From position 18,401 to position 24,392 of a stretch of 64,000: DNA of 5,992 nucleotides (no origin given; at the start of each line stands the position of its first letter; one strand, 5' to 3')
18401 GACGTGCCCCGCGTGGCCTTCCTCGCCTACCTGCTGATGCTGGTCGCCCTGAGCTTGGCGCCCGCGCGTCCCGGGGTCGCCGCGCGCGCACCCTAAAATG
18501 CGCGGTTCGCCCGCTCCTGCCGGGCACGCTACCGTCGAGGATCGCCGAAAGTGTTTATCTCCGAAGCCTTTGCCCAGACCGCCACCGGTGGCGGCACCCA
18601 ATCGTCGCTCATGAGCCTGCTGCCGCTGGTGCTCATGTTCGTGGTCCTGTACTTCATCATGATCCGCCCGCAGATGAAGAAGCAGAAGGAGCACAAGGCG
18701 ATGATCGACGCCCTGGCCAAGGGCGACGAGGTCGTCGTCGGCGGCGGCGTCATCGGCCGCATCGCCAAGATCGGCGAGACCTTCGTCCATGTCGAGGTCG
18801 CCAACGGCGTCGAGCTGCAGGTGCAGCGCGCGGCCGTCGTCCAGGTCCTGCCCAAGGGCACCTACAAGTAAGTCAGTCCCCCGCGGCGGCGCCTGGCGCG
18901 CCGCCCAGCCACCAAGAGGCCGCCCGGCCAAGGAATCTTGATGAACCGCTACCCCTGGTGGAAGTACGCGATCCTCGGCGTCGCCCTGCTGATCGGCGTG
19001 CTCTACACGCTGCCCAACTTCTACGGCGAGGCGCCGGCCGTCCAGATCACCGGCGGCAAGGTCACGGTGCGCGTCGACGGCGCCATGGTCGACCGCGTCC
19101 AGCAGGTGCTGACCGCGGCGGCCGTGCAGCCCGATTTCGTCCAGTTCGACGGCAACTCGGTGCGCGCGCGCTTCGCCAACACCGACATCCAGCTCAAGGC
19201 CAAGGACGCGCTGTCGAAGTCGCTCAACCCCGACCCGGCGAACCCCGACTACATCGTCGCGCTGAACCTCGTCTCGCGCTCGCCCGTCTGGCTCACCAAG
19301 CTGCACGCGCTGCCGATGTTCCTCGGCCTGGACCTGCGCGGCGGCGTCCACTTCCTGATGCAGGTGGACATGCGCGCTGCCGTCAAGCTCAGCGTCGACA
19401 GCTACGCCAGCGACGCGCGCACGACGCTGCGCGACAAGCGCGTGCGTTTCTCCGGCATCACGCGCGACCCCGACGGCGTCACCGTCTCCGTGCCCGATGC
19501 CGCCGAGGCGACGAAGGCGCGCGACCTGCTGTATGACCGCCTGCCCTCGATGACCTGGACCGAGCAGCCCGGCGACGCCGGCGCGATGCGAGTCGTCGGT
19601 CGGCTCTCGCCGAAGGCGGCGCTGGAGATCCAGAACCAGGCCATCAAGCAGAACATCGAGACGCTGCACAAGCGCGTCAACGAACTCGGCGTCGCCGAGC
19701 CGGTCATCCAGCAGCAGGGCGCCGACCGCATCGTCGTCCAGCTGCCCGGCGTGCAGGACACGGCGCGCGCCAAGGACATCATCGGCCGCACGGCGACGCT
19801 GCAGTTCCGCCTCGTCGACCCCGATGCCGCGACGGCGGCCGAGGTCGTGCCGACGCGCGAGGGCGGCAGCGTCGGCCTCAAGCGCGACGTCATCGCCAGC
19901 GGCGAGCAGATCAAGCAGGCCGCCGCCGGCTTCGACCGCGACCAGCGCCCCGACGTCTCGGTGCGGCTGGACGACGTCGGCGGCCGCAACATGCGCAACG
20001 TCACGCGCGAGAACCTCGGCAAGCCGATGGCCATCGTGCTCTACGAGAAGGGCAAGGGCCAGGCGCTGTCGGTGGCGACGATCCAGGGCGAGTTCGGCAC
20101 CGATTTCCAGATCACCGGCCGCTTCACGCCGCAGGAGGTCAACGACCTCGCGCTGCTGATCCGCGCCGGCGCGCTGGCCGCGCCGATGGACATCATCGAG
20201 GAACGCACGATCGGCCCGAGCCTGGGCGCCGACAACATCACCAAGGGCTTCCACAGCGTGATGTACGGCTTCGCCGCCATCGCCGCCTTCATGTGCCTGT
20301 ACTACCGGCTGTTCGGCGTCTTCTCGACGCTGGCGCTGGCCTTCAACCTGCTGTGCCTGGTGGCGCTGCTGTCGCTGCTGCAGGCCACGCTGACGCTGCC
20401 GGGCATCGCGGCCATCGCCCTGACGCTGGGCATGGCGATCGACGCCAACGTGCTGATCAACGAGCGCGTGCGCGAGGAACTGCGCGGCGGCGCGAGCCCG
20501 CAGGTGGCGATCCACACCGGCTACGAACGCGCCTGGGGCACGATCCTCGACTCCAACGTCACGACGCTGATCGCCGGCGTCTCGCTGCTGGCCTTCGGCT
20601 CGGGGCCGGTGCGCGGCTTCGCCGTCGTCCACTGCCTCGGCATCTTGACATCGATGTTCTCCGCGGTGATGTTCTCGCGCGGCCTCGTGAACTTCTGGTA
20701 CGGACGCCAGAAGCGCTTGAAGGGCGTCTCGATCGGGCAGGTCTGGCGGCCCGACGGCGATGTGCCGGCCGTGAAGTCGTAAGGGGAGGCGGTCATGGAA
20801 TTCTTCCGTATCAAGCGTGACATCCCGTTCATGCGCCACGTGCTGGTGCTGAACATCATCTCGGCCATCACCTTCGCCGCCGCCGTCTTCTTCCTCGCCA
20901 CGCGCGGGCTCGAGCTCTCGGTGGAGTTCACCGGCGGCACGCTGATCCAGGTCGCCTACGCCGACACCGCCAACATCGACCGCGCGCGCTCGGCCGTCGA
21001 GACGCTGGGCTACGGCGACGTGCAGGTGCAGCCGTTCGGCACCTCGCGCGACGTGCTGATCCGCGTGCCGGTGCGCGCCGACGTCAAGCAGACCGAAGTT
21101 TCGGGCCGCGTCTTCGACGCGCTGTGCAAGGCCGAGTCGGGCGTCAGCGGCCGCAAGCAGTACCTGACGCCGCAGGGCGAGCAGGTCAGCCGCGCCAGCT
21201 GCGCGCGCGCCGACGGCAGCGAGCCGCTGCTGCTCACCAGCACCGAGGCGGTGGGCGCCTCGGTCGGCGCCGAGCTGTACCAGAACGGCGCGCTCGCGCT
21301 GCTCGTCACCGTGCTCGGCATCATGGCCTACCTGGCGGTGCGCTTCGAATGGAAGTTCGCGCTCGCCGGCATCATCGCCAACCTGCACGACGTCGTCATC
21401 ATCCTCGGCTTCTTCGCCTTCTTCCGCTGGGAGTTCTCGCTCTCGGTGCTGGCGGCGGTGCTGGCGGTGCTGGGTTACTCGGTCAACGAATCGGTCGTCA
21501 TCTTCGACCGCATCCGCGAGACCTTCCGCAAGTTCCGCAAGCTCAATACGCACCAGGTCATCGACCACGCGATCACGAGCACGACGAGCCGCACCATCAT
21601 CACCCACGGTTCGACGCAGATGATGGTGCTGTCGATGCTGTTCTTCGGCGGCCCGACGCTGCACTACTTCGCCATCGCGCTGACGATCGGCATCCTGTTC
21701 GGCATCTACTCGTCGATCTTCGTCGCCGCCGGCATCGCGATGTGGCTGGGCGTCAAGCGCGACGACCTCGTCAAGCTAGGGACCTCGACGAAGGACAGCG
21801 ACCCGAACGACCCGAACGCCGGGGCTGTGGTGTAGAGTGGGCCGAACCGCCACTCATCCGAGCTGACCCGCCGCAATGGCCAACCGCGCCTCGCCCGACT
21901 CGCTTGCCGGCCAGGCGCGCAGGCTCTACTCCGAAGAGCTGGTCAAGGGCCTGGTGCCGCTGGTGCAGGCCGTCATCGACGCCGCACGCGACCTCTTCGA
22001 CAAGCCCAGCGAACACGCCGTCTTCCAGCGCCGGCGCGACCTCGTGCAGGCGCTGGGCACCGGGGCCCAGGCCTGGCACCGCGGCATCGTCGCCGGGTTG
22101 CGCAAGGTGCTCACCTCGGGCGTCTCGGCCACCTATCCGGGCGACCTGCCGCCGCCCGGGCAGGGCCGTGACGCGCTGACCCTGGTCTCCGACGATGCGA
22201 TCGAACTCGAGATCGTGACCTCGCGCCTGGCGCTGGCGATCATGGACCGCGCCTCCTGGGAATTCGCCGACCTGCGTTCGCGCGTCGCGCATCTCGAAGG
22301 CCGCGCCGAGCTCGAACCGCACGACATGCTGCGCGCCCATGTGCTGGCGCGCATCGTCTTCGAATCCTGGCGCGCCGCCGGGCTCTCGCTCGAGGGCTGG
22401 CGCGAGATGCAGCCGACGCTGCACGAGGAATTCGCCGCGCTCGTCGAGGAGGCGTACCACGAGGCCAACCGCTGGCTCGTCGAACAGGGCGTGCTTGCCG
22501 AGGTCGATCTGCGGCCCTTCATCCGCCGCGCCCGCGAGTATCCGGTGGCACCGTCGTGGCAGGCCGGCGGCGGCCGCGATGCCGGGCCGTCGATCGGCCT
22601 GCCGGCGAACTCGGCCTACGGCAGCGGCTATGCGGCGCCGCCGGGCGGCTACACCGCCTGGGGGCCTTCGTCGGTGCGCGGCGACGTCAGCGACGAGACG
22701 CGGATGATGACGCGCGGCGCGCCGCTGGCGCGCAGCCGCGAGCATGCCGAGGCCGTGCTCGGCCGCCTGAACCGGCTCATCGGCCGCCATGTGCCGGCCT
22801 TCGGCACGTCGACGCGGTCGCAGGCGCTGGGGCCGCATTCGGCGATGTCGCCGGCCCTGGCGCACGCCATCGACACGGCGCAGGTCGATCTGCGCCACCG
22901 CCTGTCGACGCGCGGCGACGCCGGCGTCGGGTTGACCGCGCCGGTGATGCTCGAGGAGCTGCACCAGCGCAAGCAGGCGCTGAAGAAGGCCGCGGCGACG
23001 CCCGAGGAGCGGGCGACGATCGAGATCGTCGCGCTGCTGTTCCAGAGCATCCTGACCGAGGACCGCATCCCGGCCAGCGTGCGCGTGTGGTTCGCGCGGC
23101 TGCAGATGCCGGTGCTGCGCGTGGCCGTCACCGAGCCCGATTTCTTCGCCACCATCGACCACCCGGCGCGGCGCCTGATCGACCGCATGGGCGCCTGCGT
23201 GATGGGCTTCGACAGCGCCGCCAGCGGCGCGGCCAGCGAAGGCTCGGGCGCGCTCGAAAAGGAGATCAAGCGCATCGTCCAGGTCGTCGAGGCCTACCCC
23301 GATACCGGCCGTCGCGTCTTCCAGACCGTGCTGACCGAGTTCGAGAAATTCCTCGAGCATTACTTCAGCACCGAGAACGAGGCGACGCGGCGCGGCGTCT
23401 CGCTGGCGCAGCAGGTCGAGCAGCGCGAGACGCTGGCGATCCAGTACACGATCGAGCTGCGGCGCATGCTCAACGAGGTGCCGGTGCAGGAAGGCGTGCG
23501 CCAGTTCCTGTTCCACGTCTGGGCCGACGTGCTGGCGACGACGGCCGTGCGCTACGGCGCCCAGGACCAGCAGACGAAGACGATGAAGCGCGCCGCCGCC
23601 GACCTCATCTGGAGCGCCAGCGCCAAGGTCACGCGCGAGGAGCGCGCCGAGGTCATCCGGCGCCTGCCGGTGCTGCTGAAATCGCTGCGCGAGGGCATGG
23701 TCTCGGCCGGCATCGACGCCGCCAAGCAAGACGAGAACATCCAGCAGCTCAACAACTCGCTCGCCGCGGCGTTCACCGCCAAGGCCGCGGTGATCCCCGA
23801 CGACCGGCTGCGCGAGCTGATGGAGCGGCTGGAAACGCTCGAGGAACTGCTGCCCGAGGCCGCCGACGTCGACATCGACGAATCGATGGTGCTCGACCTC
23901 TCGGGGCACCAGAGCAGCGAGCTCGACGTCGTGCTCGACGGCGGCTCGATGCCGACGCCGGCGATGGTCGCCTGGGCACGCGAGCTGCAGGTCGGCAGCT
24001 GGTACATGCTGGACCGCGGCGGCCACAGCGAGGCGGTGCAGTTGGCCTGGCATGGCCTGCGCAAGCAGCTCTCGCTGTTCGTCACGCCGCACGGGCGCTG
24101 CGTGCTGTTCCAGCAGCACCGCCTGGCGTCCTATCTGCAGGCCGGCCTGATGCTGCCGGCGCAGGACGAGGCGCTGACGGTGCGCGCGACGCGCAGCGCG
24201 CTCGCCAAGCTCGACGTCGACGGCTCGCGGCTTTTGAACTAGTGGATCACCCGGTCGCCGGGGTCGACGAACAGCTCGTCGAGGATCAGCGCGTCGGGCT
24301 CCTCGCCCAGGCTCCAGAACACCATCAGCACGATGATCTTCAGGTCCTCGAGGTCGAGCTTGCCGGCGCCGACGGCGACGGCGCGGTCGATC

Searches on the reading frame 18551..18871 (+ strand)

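Call 35: search_protein_families(library=pfam, proteins=[window:18551-18871:+], max_evalue=0.01)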
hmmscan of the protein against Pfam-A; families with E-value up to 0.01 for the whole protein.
window:18551-18871:+ (106 aa): 1 family
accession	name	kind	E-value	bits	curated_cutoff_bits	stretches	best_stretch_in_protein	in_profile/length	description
PF02699.20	YajC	-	6.3e-31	106.5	28.2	1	21-97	1-77/78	Preprotein translocase subunit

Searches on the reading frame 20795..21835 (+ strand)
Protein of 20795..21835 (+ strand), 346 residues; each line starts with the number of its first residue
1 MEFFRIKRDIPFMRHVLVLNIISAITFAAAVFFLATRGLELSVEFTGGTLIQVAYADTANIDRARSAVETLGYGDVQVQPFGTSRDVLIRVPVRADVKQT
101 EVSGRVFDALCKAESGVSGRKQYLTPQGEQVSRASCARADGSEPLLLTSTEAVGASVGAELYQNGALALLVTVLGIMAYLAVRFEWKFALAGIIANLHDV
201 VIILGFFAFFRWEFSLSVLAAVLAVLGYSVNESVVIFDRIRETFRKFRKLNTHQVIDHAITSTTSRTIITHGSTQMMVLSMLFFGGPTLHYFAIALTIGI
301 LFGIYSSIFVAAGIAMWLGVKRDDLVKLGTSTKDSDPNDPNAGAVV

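Call 11: search_protein_families(library=ncbifam, proteins=[window:20795-21835:+], max_evalue=0.00001)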
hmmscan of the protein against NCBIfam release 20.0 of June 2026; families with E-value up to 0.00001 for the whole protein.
window:20795-21835:+ (346 aa): 23 families
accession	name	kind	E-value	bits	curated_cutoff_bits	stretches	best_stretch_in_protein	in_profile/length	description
TIGR00966.2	transloc_SecF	equivalog_domain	1.6e-82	277.1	160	1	10-318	1-279/279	protein translocase subunit SecF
NF009583.0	PRK13024.1-3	subfamily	6e-80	269.3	721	1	7-323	454-738/755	protein translocase subunit SecDF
NF011315.0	PRK14726.1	equivalog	6.4e-65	219.7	1249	2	136-325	645-834/855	protein translocase subunit SecDF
NF009585.0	PRK13024.1-5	equivalog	3.5e-56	190.8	1037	1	9-318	669-977/993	protein translocase subunit SecDF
NF009581.0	PRK13024.1-1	equivalog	3.2e-48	164.4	1058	1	151-332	558-741/752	protein translocase subunit SecDF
TIGR00916.1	2A0604s01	subfamily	9.5e-47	159.5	148.6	1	141-308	66-231/231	SecD/SecF family protein translocase subunit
NF009584.0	PRK13024.1-4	equivalog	2.3e-44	151.9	1171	1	150-328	559-739/759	protein translocase subunit SecDF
NF009580.0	PRK13023.1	equivalog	4.2e-44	150.9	1153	1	148-322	580-754/775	protein translocase subunit SecDF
NF009582.0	PRK13024.1-2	equivalog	8.1e-35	120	723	1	153-323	653-829/859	protein translocase subunit SecDF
NF009540.0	PRK12911.1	equivalog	1.5e-29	102.1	1878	1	153-319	1224-1395/1403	bifunctional preprotein translocase subunit SecD/SecF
NF046001.1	SecDF_plasm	equivalog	1.5e-24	86.2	500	1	155-323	675-851/878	protein translocase subunit SecDF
NF006218.0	PRK08343.1-4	subfamily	7.3e-18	64.6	383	1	148-307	225-377/392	preprotein translocase subunit SecD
TIGR01129.1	secD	equivalog_domain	1.4e-14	54.1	244.4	1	147-311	232-393/397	protein translocase subunit SecD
NF006216.0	PRK08343.1-2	equivalog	6e-13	48.4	519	1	163-315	350-498/506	preprotein translocase subunit SecD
NF009545.0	PRK12933.1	equivalog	4.7e-12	45.2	728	1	144-317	421-592/604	protein translocase subunit SecD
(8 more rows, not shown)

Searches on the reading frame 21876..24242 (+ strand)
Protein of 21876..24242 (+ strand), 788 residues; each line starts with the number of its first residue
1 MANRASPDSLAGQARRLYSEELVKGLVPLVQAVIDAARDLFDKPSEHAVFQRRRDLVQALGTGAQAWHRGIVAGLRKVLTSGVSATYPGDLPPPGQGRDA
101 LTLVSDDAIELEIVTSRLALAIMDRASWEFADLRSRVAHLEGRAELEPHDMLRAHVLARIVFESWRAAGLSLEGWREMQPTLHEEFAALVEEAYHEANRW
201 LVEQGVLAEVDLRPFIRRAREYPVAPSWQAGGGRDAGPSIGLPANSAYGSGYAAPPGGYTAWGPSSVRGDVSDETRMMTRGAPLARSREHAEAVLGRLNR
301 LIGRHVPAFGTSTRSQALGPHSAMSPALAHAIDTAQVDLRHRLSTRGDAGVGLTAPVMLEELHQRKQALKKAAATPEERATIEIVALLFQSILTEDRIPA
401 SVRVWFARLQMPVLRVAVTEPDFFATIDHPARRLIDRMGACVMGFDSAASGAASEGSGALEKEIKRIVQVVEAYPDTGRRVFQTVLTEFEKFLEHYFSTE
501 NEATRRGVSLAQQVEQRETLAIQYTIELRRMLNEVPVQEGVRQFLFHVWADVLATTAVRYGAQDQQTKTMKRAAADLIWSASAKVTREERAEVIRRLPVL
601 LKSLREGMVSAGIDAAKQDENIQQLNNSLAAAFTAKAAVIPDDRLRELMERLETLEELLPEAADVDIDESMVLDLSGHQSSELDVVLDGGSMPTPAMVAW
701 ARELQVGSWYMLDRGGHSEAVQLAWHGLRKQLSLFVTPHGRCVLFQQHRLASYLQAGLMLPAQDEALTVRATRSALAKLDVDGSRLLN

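Call 11: search_protein_families(library=ncbifam, proteins=[window:21876-24242:+], max_evalue=0.00001)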
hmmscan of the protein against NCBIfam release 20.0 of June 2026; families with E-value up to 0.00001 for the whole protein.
window:21876-24242:+ (788 aa): 1 family
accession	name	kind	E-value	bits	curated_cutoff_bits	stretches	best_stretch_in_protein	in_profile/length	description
NF058594.1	PacR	exception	7.6e-21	74.3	1200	1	372-740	369-710/752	PacR family protein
